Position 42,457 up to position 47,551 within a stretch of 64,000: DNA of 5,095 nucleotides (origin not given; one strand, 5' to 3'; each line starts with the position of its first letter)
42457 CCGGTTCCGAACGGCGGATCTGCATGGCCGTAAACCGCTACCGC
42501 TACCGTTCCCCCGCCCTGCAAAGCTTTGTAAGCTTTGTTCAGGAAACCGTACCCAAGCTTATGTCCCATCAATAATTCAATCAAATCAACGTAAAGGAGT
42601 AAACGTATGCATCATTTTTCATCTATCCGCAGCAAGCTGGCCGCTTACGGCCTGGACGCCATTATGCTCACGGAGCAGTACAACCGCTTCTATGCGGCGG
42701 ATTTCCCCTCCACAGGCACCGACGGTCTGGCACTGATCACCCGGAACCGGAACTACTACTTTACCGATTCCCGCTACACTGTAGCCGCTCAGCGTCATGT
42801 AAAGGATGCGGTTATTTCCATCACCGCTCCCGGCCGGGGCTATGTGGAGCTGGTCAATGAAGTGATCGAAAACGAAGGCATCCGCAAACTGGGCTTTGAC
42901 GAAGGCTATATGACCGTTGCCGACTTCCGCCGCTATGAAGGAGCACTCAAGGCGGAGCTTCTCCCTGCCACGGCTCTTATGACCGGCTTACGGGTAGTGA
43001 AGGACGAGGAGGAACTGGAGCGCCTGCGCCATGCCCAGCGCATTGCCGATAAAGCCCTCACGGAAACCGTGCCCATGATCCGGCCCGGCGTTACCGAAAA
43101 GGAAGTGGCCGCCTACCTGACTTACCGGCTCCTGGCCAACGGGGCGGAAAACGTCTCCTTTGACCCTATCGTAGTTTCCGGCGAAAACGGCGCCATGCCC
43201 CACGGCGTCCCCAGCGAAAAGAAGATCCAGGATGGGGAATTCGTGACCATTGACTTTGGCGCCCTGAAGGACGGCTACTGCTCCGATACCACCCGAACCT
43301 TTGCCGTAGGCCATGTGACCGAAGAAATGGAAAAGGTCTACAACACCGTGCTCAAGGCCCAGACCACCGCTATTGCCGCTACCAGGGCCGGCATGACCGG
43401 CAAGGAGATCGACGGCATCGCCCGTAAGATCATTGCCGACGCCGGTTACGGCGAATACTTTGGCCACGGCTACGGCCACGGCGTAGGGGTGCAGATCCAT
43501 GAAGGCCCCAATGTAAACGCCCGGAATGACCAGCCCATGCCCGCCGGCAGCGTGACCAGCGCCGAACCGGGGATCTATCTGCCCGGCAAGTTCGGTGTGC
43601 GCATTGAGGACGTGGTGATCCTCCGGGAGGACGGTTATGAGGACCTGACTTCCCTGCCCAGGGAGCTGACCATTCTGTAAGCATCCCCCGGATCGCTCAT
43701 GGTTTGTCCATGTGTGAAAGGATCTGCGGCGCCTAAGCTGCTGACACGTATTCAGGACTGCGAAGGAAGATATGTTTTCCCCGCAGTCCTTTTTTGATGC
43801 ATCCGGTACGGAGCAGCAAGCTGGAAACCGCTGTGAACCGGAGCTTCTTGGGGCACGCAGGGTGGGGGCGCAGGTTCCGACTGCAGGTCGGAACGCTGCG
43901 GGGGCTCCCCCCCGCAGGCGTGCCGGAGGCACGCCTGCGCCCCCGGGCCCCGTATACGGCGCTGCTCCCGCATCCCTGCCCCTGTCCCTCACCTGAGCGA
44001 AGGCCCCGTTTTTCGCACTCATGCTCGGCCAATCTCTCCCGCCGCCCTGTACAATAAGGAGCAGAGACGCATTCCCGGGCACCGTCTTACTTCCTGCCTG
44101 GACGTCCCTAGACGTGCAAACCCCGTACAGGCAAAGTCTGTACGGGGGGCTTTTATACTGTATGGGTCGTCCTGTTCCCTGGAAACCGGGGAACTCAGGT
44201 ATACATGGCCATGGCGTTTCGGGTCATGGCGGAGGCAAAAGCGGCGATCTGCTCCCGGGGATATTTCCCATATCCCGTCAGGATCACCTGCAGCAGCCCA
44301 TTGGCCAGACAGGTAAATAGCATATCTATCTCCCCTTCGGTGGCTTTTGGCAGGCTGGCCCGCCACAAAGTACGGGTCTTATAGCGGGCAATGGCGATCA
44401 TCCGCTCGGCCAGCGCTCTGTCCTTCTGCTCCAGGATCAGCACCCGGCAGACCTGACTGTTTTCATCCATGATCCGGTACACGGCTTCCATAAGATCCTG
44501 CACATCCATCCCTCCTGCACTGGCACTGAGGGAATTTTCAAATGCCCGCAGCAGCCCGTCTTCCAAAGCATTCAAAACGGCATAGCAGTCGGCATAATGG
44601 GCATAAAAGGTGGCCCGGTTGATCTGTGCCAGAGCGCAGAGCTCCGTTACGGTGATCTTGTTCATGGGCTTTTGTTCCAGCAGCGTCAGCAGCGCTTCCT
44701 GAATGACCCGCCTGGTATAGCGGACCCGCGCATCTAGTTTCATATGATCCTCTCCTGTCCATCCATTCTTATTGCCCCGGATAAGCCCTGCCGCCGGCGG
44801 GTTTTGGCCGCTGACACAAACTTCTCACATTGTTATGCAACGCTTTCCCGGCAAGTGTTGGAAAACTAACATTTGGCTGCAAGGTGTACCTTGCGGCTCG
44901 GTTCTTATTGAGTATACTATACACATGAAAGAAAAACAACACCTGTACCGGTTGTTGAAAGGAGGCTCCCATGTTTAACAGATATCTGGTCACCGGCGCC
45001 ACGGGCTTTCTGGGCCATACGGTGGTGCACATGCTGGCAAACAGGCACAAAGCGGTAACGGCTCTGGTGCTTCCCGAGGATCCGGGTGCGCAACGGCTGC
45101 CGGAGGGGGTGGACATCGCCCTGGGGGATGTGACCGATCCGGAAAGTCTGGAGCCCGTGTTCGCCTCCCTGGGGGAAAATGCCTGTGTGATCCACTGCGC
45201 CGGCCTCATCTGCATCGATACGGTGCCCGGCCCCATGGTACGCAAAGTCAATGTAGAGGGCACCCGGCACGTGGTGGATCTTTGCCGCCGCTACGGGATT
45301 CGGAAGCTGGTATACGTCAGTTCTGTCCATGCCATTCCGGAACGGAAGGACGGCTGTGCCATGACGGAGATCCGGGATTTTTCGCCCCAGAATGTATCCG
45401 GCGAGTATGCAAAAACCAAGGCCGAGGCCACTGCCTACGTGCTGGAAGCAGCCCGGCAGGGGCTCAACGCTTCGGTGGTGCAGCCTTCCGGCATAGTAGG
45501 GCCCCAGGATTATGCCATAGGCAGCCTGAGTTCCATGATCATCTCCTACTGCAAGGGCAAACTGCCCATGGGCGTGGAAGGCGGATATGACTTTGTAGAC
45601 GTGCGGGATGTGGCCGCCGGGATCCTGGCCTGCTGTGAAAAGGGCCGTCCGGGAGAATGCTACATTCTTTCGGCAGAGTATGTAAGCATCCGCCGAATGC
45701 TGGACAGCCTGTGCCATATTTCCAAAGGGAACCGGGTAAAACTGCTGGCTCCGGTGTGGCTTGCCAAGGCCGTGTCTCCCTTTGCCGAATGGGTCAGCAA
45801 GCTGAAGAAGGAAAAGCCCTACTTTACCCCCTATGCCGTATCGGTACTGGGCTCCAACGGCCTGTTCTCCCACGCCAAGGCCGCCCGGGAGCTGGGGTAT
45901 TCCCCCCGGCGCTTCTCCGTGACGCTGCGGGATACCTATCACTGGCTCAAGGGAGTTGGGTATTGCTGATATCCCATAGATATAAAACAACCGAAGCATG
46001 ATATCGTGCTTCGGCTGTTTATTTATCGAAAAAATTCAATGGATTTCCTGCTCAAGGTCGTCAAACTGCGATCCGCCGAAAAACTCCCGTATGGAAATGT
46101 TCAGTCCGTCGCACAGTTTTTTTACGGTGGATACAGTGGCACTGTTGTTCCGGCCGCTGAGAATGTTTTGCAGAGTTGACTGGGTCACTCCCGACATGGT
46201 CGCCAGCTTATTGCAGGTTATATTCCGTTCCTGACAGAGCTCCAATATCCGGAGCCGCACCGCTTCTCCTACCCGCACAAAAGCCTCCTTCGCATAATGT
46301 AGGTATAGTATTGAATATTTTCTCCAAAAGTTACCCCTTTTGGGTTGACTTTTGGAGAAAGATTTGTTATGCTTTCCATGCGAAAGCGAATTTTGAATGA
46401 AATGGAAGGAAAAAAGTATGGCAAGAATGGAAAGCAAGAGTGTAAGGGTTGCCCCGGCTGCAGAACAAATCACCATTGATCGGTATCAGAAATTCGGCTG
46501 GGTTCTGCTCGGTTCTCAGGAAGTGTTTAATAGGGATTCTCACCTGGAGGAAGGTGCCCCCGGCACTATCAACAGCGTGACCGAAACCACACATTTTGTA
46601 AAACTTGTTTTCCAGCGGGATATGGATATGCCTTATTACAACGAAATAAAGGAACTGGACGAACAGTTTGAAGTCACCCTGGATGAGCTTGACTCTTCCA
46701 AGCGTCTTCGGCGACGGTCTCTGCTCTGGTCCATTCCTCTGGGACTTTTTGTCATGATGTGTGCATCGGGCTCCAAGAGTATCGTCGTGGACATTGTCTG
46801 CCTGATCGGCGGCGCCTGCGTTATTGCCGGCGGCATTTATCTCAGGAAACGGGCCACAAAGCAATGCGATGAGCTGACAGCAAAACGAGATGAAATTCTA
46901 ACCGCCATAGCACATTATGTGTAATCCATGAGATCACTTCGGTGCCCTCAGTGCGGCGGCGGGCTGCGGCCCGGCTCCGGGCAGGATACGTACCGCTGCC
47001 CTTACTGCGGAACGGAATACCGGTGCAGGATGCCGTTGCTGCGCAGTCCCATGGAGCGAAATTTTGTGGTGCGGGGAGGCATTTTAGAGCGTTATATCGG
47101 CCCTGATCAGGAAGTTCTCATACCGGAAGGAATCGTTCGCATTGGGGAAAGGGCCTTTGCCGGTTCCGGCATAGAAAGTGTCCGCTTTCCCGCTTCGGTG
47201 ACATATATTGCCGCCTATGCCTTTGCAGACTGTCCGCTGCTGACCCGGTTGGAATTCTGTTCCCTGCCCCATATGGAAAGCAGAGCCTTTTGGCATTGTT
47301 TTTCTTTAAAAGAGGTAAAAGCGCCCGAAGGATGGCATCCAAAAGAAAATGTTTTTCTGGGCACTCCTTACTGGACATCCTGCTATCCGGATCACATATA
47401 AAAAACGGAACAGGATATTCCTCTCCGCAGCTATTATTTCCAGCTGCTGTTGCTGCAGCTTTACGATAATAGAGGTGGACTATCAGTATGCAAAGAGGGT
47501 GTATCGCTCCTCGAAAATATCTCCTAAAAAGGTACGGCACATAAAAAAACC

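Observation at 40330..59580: Family of GC-rich multi-hairpin intergenic repeats (at least six copies in 20 kb)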

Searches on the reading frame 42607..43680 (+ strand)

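Call 15: search_protein_families(library=pfam, proteins=[window:42607-43680:+])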
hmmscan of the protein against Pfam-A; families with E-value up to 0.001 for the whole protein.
window:42607-43680:+ (357 aa): 2 families
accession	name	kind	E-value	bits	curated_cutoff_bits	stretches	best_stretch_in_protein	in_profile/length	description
PF00557.29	Peptidase_M24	-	5.3e-72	242.4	23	1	138-340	1-207/208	Metallopeptidase family M24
PF01321.24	Creatinase_N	-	1.6e-21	77.6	22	1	6-131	4-128/128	Creatinase/Prolidase N-terminal domain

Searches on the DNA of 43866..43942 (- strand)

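Call 60: build_rna_model(alignment_id=A1, structure=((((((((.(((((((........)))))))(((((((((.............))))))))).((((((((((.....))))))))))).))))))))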
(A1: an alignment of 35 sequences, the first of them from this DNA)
Model R1 built from alignment A1 (35 sequences, 97 columns); structure: as given.
model positions 83; base pairs 34; branch points 2; effective number of sequences 0.94; information 0.685 bits per position. Calibrated on 0.2 Mb of random sequence (short: E-values are rough).
structure used (alignment columns):
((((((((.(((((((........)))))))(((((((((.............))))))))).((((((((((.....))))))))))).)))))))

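Call 61: search_with_rna_model(model_id=R1, source=window, filters=off, max_evalue=10)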
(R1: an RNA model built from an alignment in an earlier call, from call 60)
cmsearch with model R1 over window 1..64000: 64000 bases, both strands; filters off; matches with E-value up to 10: 19.
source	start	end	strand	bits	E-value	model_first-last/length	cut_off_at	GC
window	48969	49050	+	85.8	1.2e-13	1-83/83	no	0.77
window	58392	58476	-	84.2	2.3e-13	1-83/83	no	0.76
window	43866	43942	-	75.8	8e-12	1-83/83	no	0.79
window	43866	43942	+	38.5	6e-05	1-83/83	no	0.79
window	40352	40431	+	37.4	9.4e-05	1-83/83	no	0.84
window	59453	59536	-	34.6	0.00031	1-83/83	no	0.75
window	48969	49050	-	33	0.00061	1-83/83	no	0.77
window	54285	54367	-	31.1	0.0013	1-83/83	no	0.84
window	58390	58478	+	30.9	0.0015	1-83/83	no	0.78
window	59453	59536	+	28.5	0.0041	1-83/83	no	0.75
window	40367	40431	-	27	0.0079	1-83/83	no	0.8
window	54285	54352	+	23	0.042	1-83/83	no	0.82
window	1350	1414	+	14.7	1.4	1-83/83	no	0.54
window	53765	53851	-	12.6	3.4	1-83/83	no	0.67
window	29360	29380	-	12.1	4.3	1-83/83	no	0.57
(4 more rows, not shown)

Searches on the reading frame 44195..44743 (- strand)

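Call 15: search_protein_families(library=pfam, proteins=[window:44195-44743:-])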
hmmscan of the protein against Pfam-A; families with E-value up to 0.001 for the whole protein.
window:44195-44743:- (182 aa): 1 family
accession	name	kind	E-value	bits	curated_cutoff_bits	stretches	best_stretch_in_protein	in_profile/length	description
PF00440.29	TetR_N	-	0.00073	19.7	24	0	16-58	3-45/47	Bacterial regulatory proteins, tetR family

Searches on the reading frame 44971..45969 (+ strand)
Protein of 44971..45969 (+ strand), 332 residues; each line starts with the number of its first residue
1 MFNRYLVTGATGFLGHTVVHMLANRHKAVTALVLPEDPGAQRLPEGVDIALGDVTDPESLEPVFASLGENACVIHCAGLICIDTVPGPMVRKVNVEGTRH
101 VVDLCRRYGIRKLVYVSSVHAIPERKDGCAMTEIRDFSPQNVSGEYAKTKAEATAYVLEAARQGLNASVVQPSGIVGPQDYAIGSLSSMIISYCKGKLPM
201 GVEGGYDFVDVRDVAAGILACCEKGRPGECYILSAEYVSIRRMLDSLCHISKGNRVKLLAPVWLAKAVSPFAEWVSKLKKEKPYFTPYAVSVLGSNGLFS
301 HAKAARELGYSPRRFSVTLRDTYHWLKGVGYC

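Call 15: search_protein_families(library=pfam, proteins=[window:44971-45969:+])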
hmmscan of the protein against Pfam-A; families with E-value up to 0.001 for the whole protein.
window:44971-45969:+ (332 aa): 9 families
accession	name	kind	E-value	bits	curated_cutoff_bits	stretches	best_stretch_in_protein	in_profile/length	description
PF01370.27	Epimerase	-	7.3e-29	101.3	20.9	1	6-231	2-237/240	NAD dependent epimerase/dehydratase family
PF01073.25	3Beta_HSD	-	1.8e-22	80.2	22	1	6-184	1-190/280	3-beta hydroxysteroid dehydrogenase/isomerase family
PF07993.18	NAD_binding_4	-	1.2e-18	67.7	20.1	1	7-181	1-213/258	Male sterility protein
PF13460.12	NAD_binding_10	-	4.4e-14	53.2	27.2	1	9-175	1-146/184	NAD(P)H-binding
PF16363.11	GDP_Man_Dehyd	-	1.3e-11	45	27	1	6-313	1-322/332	GDP-mannose 4,6 dehydratase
PF04321.23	RmlD_sub_bind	-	2.5e-10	40.4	27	1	5-161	3-140/287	RmlD substrate binding domain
PF02719.21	Polysacc_synt_2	-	6e-08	32.7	20.2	1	6-122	2-132/293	Polysaccharide biosynthesis protein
PF05368.20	NmrA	-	5e-05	23.5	27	1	6-66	6-69/298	NmrA-like family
PF08659.16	KR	-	9.6e-05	22.8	22.6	1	5-121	3-139/180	KR domain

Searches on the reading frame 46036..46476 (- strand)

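Call 15: search_protein_families(library=pfam, proteins=[window:46036-46476:-])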
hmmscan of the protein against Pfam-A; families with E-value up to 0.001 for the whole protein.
window:46036-46476:- (146 aa): 5 families
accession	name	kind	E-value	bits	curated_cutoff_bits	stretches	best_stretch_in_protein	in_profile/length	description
PF01381.28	HTH_3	-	1.3e-09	38.4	23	1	78-132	2-55/55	Helix-turn-helix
PF13443.12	HTH_26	-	3.2e-09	37.3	22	1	76-133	1-58/63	Cro/C1-type HTH DNA-binding domain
PF13560.12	HTH_31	-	9.9e-07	29.4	27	1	79-128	8-57/64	Helix-turn-helix domain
PF12844.13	HTH_19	-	0.00021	21.5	30.2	1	76-133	3-59/64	Helix-turn-helix domain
PF13384.12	HTH_23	-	0.00083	19.5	24.6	0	71-107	4-39/50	Homeodomain-like domain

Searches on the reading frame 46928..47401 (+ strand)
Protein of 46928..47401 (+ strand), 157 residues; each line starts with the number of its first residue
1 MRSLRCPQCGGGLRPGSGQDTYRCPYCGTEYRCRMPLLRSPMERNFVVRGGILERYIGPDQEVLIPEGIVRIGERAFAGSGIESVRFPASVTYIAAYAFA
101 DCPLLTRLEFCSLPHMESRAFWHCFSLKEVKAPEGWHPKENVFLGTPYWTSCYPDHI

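Call 16: search_protein_families(library=pfam, proteins=[window:46928-47401:+])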
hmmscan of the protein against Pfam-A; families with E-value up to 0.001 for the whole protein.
window:46928-47401:+ (157 aa): 1 family
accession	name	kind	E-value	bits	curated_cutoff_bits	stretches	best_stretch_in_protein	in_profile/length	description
PF13306.12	LRR_5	-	2.6e-13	50.4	27.7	1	62-135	15-89/127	BspA type Leucine rich repeat region (6 copies)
